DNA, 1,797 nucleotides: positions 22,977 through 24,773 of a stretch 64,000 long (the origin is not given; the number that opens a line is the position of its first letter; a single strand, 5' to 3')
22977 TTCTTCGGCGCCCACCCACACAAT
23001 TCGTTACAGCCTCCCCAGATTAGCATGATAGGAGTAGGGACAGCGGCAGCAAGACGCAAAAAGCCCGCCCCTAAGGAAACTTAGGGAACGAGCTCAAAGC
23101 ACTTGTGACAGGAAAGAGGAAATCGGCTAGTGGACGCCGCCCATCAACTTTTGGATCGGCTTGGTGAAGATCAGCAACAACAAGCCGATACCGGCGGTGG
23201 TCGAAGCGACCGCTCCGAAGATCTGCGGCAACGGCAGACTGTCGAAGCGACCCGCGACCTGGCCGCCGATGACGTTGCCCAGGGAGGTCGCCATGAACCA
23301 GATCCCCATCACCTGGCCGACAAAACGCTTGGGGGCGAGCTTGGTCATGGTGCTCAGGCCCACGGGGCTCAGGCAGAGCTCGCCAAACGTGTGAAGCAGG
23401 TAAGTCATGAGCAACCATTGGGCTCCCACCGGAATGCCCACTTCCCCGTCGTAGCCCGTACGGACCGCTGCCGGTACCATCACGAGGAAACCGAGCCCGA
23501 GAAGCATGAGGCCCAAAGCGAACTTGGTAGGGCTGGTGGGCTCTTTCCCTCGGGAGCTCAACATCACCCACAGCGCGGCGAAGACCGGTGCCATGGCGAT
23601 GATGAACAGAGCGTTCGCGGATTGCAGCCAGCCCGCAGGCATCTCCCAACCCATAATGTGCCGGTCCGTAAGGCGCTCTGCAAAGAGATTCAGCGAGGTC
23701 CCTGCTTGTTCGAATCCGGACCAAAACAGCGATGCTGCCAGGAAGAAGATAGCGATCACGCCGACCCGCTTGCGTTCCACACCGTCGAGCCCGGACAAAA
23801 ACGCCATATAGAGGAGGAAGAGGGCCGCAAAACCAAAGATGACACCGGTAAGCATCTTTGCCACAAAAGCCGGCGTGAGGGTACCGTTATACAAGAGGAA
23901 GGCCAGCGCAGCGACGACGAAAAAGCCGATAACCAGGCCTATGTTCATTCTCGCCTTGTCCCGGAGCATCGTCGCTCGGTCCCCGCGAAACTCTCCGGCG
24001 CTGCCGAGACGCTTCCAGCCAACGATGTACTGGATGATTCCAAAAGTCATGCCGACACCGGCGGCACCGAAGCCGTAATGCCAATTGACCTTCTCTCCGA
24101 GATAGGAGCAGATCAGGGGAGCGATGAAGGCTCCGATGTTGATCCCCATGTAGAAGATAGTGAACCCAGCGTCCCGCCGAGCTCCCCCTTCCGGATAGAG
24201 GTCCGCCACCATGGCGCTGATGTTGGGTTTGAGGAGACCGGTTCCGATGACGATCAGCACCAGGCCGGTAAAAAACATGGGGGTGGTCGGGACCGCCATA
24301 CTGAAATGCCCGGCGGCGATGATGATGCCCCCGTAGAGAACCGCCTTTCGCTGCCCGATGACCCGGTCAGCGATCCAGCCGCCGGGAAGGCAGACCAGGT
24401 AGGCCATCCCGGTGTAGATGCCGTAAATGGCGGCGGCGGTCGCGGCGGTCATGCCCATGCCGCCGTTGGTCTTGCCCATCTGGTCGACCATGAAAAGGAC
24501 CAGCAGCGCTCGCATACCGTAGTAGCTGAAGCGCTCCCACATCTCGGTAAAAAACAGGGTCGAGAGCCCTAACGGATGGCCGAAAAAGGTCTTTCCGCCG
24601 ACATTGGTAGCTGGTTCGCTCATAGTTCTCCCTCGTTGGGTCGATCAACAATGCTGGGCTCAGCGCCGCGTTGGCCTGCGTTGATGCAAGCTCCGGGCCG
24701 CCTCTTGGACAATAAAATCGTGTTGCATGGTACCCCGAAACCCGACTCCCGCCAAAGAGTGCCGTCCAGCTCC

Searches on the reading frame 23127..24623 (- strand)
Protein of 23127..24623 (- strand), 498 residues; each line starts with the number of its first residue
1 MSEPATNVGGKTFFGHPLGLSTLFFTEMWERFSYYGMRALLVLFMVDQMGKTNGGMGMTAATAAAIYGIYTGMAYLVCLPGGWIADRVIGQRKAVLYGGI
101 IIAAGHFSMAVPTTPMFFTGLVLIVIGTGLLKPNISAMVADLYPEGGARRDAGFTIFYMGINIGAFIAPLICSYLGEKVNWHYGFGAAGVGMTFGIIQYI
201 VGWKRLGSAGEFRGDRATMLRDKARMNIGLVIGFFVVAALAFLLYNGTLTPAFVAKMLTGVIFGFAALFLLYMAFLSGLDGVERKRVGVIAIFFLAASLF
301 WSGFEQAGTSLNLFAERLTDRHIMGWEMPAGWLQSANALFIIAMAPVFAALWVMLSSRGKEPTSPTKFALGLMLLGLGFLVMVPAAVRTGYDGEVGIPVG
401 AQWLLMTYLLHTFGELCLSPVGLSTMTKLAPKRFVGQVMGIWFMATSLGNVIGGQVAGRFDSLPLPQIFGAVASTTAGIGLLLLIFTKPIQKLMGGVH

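Call 38: search_protein_families(library=pfam, proteins=[window:23127-24623:-], max_evalue=0.0001)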
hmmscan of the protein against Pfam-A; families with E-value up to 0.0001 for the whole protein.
window:23127-24623:- (498 aa): 2 families
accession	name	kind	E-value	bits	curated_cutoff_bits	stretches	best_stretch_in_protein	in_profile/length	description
PF00854.27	PTR2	-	4.9e-70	236.8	27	1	93-461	2-380/392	POT family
PF07690.21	MFS_1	-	3.9e-23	82.4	33.4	2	33-385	7-314/347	Major Facilitator Superfamily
